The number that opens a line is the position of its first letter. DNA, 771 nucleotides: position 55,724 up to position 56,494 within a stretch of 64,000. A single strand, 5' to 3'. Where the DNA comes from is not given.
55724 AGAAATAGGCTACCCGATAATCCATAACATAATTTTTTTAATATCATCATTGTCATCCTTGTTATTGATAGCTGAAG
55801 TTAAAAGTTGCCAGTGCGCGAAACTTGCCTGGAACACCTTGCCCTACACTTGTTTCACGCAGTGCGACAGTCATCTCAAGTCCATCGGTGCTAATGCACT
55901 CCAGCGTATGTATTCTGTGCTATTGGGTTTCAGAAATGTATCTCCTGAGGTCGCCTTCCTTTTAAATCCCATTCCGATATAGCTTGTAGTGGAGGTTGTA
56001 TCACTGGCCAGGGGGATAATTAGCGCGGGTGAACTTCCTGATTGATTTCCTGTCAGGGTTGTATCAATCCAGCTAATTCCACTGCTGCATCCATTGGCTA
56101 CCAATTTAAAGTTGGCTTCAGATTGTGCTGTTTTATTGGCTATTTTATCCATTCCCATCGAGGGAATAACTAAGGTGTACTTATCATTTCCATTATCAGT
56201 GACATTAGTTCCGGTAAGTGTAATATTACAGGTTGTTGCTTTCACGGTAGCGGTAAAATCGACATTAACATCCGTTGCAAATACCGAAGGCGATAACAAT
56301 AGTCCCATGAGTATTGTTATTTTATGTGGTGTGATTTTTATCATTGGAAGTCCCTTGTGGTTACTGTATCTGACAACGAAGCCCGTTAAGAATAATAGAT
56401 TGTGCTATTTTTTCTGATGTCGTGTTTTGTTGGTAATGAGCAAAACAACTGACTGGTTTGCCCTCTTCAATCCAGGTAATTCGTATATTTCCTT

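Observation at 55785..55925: Probable frameshift in fimbrial subunit gene yadM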

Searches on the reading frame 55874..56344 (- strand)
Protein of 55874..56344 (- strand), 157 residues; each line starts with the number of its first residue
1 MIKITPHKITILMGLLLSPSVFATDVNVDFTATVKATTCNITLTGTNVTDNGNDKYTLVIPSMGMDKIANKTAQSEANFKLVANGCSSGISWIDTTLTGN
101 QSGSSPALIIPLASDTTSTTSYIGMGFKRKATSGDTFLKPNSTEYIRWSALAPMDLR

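Call 16: search_protein_families(library=pfam, proteins=[window:55874-56344:-], max_evalue=0.01)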
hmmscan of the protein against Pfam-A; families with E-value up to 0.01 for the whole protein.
window:55874-56344:- (157 aa): 0 families

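Call 26: list_cluster_members(proteins=[window:55874-56344:-, L002:6107-6670:+])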
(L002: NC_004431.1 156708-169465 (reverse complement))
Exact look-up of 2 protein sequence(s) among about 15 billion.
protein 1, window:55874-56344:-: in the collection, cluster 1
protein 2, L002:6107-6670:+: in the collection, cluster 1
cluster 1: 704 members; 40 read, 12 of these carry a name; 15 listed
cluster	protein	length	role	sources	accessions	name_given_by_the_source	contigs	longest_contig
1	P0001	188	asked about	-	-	TPA: fimbrial protein [Escherichia coli] | type 1 fimbria pilin | Fimbrial protein n=6 Tax=Enterobacteriaceae TaxID=543 RepID=A0A1Y5BHN2_ECOLX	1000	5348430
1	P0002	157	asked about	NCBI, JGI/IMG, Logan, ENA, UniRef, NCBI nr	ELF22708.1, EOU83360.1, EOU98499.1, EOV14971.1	putative fimbrial subunit YadM precursor [Escherichia coli] | type 1 fimbria pilin | Putative fimbrial subunit YadM n=1 Tax=Escherichia coli TaxID=562 RepID=A0A376KCK1_ECOLX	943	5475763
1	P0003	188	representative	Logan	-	-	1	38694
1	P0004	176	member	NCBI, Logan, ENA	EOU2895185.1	fimbrial protein [Escherichia coli]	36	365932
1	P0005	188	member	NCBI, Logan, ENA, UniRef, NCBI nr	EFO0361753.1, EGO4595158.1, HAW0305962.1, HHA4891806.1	fimbrial protein [Escherichia coli O170:H18] | fimbrial protein n=1 Tax=Escherichia coli TaxID=562 RepID=UPI0019DB6847 | fimbrial protein [Escherichia coli]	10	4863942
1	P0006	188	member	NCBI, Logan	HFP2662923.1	TPA: fimbrial protein [Escherichia coli]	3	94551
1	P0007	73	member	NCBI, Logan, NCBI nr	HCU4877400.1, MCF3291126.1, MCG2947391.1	fimbrial protein, partial [Escherichia coli] | fimbrial protein [Escherichia coli]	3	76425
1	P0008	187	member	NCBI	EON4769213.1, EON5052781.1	fimbrial protein, partial [Escherichia coli]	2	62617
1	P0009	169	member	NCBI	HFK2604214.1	TPA: fimbrial protein, partial [Escherichia coli]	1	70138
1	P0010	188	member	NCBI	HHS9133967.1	TPA: fimbrial protein [Escherichia coli]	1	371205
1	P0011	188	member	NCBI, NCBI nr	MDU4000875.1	MAG: fimbrial protein [Escherichia coli] | fimbrial protein [Escherichia coli]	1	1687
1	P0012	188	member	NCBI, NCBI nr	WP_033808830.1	fimbrial protein [Escherichia coli]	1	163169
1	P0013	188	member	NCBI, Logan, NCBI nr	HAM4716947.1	TPA: fimbrial protein [Escherichia coli] | fimbrial protein [Escherichia coli]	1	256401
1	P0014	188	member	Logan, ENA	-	-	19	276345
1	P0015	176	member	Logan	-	-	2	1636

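Call 27: find_encoding_contigs(protein=P0002, flank=5000, max_places=10)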
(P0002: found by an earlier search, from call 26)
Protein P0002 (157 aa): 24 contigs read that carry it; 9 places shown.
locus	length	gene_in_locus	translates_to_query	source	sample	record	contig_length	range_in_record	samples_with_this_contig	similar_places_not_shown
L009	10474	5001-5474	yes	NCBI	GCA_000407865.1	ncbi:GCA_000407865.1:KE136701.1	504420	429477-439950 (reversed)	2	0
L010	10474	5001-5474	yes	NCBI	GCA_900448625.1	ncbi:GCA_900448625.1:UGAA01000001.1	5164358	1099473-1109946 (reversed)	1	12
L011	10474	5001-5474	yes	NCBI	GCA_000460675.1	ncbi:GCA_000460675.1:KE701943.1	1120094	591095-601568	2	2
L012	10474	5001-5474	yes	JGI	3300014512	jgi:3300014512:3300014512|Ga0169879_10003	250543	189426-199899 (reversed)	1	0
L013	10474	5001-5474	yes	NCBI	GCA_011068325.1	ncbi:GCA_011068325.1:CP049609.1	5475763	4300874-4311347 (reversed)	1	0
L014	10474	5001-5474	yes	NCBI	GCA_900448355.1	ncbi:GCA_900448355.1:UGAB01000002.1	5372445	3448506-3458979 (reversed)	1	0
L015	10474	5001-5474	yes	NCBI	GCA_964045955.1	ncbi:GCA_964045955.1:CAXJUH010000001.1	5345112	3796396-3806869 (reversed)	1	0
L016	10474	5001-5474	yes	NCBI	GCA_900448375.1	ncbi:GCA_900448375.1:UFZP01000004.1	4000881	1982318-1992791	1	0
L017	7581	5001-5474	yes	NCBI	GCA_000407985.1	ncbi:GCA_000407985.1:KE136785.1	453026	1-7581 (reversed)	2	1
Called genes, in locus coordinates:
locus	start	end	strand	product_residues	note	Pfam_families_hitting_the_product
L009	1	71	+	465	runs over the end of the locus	PF01743:PolyA_pol, PF12627:PolyA_pol_RNAbd, PF12626:PolyA_pol_arg_C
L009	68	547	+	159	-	PF01288:HPPK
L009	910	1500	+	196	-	PF00419:Fimbrial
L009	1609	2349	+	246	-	PF00345:PapD_N, PF02753:PapD_C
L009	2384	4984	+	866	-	PF13954:PapC_N, PF00577:Usher, PF13953:PapC_C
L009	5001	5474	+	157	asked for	-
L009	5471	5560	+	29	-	-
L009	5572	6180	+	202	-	PF00419:Fimbrial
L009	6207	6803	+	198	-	-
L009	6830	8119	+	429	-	PF00419:Fimbrial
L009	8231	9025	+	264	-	PF02548:Pantoate_transf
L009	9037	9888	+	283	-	PF02569:Pantoate_ligase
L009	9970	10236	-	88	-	-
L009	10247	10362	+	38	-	PF01527:HTH_Tnp_1 (weak)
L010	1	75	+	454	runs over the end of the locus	PF01743:PolyA_pol, PF12627:PolyA_pol_RNAbd, PF12626:PolyA_pol_arg_C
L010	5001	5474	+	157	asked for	-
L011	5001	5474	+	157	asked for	-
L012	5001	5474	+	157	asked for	-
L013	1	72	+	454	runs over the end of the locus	PF01743:PolyA_pol, PF12627:PolyA_pol_RNAbd, PF12626:PolyA_pol_arg_C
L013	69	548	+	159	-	PF01288:HPPK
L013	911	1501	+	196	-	PF00419:Fimbrial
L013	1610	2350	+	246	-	PF00345:PapD_N, PF02753:PapD_C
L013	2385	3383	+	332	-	PF13954:PapC_N, PF00577:Usher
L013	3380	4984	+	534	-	PF00577:Usher, PF13953:PapC_C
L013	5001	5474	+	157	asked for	-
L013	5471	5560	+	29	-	-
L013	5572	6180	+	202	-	PF00419:Fimbrial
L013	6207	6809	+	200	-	-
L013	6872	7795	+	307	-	PF13737:DDE_Tnp_1_5, PF01609:DDE_Tnp_1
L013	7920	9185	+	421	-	PF00419:Fimbrial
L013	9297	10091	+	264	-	PF02548:Pantoate_transf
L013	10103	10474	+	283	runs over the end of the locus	PF02569:Pantoate_ligase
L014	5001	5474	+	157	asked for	-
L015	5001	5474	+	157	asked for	-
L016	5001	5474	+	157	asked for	-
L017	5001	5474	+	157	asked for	-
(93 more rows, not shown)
